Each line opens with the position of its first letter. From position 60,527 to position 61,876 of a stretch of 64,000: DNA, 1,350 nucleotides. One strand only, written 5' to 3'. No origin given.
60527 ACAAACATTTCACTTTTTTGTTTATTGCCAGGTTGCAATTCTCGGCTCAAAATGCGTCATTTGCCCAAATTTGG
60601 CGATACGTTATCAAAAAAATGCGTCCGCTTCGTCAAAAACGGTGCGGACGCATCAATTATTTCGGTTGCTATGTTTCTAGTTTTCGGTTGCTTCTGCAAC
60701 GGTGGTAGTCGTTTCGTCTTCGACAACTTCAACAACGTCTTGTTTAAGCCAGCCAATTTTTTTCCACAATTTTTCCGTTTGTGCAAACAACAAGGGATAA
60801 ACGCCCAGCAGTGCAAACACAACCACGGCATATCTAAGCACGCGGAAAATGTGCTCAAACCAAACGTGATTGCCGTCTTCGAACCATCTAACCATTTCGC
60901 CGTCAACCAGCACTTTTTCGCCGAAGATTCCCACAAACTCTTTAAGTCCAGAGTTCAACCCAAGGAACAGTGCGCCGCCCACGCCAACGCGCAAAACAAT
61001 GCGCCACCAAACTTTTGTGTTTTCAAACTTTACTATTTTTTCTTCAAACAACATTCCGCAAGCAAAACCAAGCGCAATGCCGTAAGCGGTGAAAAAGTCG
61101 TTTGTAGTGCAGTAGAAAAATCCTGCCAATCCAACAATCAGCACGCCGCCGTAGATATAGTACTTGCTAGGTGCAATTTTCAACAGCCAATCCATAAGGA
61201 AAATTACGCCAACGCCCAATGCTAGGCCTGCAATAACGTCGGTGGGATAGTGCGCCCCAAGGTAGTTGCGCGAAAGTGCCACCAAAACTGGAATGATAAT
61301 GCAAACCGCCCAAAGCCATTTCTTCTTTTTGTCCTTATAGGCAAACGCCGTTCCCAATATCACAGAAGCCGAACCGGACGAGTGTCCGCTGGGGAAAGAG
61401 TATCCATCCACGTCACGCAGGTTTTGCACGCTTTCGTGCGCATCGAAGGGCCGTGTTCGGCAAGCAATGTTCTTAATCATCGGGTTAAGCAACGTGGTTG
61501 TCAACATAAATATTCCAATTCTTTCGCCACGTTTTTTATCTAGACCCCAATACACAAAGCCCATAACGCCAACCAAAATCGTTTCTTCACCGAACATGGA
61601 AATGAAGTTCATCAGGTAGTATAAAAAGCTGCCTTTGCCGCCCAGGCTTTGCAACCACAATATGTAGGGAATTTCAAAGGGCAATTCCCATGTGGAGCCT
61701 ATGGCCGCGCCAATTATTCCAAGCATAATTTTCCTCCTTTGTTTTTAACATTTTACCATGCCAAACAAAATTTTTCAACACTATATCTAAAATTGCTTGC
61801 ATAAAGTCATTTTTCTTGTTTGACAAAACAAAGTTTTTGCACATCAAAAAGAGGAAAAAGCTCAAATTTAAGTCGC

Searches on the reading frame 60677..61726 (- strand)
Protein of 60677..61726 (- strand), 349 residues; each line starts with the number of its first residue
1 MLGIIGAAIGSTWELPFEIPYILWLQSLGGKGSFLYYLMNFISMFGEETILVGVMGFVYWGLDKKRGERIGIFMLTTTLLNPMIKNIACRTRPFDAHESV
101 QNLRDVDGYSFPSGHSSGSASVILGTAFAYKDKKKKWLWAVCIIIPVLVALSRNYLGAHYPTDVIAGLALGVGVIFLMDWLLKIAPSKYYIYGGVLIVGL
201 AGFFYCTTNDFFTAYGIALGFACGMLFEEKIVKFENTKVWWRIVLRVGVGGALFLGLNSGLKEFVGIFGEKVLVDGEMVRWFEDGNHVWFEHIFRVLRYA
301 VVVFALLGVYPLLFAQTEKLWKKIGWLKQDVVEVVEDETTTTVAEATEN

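Call 62: search_protein_families(library=pfam, proteins=[window:60677-61726:-], max_evalue=0.01)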
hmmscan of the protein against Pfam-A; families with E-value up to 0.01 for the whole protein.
window:60677-61726:- (349 aa): 2 families
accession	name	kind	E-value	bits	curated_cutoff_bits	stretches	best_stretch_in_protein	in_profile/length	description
PF01569.27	PAP2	-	4.8e-23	81.8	27.2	1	72-178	7-121/130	PAP2 superfamily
PF14378.12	PAP2_3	-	6.4e-09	36.3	27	1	109-175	125-188/190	PAP2 superfamily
